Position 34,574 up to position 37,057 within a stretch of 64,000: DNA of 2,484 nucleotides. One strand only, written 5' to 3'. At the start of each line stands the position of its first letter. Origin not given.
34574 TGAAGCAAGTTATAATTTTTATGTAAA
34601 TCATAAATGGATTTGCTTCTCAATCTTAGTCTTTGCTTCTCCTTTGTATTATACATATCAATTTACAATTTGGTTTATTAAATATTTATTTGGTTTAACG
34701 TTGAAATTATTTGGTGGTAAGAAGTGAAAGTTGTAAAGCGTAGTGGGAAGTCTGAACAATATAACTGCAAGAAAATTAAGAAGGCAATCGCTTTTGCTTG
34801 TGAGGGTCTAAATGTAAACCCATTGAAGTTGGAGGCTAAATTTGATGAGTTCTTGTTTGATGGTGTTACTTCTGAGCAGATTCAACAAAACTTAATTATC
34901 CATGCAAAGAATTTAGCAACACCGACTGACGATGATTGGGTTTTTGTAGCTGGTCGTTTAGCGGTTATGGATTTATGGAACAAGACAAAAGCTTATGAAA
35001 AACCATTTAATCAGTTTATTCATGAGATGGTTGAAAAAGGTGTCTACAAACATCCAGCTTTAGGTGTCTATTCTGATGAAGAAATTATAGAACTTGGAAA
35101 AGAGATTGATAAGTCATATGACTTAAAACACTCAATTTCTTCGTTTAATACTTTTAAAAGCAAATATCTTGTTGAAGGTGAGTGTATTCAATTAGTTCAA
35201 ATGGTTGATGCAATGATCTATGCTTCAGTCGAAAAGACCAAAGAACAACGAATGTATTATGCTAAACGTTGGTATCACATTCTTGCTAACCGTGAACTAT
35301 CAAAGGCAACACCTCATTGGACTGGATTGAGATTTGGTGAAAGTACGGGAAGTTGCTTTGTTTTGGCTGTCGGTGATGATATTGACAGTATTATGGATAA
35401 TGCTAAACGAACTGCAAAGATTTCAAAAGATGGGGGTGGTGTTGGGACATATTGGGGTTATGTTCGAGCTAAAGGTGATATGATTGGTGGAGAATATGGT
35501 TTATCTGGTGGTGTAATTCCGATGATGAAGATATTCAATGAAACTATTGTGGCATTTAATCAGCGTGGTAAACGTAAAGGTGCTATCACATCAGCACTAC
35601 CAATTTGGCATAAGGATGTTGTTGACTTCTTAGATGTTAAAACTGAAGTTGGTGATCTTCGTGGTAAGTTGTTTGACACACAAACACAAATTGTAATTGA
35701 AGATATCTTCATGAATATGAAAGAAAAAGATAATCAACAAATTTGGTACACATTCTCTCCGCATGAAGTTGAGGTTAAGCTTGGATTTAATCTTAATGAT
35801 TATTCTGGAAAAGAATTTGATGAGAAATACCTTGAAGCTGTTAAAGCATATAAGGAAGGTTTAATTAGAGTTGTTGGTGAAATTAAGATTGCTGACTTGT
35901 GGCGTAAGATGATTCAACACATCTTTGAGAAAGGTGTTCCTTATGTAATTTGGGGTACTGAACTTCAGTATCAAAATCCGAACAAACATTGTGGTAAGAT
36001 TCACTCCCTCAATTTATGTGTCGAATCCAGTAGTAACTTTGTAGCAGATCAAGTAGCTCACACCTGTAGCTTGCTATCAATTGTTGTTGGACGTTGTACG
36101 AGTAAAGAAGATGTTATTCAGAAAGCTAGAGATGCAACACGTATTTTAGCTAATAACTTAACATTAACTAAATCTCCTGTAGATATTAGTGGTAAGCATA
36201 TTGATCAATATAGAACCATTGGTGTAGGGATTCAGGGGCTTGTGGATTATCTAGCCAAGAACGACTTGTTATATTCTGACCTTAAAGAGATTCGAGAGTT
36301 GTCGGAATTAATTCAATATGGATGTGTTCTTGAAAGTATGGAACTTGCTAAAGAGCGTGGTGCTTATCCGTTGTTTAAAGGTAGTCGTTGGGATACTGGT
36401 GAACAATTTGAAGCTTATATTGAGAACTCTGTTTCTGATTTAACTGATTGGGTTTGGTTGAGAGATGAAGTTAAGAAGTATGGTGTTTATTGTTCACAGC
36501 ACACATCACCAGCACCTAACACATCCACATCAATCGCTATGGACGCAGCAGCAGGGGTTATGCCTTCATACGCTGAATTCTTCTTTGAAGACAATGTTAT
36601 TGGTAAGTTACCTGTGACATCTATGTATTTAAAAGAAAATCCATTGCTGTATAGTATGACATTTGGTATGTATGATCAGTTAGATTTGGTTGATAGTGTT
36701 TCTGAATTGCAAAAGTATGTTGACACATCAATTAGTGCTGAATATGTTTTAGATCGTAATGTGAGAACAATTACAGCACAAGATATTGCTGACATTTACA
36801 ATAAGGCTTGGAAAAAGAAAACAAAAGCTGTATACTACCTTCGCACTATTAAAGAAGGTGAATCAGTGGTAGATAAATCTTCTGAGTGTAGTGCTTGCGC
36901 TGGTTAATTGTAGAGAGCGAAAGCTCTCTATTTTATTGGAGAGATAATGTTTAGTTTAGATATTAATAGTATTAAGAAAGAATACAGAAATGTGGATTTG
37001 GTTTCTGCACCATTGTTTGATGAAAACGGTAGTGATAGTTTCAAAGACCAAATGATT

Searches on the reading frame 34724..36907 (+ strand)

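Call 64: search_protein_families(library=phrogs, proteins=[window:34724-36907:+], max_evalue=0.00001)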
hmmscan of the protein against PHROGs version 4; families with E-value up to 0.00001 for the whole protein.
window:34724-36907:+ (727 aa): 8 families
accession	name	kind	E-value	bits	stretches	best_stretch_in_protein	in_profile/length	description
phrog_84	-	DNA, RNA and nucleotide metabolism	1.9e-178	596.6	1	1-726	63-795/975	ribonucleoside-diphosphate reductase large subunit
phrog_3987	-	DNA, RNA and nucleotide metabolism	1.8e-86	291.6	1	1-446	4-448/467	ribonucleotide reductase large subunit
phrog_3844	-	moron, auxiliary metabolic gene and host takeover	6.9e-56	191.1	1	295-725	3-449/451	NrdA-like aerobic NDP reductase large subunit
phrog_22953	-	DNA, RNA and nucleotide metabolism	1.1e-28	101.6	1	243-432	3-201/201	ribonucleotide reductase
phrog_6132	-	DNA, RNA and nucleotide metabolism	2.1e-19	71.1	1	100-283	104-290/530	ribonucleotide reductase large subunit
phrog_12229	-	DNA, RNA and nucleotide metabolism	4.9e-13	49.3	1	143-278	14-145/577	ribonucleotide reductase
phrog_10616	-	DNA, RNA and nucleotide metabolism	4.2e-08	34.4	1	635-725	7-109/111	ribonucleotide reductase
phrog_33412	-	unknown function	4.7e-06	27.4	0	644-710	60-124/140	-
